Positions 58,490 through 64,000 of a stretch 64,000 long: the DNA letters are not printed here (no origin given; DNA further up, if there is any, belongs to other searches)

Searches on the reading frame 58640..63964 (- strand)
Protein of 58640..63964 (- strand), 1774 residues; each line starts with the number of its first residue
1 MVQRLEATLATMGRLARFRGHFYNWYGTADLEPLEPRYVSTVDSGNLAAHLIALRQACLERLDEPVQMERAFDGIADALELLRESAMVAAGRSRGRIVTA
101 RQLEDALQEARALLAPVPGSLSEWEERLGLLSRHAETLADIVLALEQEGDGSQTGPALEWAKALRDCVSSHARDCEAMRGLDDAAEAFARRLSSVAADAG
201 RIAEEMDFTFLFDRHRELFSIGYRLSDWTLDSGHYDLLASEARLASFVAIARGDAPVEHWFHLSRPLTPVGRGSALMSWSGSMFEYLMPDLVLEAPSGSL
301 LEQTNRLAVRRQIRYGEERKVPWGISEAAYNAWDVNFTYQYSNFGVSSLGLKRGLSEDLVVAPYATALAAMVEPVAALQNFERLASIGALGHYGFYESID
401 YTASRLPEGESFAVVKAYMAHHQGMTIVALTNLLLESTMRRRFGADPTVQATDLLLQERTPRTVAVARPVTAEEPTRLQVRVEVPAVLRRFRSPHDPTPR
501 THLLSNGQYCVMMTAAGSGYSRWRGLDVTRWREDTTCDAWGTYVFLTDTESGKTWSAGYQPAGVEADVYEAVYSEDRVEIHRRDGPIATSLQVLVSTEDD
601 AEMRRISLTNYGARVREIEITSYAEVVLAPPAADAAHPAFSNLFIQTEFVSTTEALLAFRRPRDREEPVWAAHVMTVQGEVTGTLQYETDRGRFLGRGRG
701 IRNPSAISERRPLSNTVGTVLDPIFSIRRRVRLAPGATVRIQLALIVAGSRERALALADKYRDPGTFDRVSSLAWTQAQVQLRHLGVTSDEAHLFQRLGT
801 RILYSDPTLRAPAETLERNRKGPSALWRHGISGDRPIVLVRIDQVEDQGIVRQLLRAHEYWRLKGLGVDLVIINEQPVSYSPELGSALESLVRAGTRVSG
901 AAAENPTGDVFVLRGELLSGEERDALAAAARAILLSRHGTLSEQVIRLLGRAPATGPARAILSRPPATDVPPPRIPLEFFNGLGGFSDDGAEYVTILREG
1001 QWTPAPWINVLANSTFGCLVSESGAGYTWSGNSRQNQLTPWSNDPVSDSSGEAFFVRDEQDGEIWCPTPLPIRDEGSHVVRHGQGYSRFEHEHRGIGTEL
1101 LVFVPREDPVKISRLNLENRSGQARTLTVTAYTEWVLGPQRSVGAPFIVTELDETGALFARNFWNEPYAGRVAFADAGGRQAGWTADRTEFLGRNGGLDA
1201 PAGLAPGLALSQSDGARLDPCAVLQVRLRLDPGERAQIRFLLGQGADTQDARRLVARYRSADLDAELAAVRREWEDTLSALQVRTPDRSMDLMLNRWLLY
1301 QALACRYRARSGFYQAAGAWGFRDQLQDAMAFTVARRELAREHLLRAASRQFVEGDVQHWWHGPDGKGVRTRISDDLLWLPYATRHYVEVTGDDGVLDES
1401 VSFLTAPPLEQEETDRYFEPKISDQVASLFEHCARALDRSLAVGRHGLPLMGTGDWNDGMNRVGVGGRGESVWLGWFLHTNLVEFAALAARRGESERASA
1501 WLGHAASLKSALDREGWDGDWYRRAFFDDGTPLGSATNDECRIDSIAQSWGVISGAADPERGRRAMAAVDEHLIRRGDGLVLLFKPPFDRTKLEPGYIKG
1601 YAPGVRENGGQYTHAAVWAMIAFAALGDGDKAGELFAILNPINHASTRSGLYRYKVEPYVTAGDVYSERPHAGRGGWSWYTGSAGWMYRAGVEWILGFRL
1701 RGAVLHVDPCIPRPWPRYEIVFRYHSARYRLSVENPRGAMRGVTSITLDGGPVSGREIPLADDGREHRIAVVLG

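Call 28: search_protein_families(library=pfam, proteins=[window:58640-63964:-], max_evalue=0.001)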
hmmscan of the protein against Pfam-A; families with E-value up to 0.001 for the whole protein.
window:58640-63964:- (1774 aa): 4 families
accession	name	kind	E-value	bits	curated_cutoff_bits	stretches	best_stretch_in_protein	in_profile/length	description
PF06165.18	GH94_b-supersand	-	9e-165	546.7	23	2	1004-1243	1-251/251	Glycosyl hydrolase 94, supersandwich domain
PF17167.11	Glyco_hydro_94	-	4.1e-117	391.9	27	1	1274-1697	2-420/420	Glycosyl hydrolase 94 superfamily, catalytic domain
PF10091.15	Glycoamylase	-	8e-18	65.2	27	1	234-434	2-209/221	Putative glucoamylase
PF03633.20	Glyco_hydro_65C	-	0.00025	21.2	22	1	1698-1735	1-38/62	Glycosyl hydrolase family 65, C-terminal domain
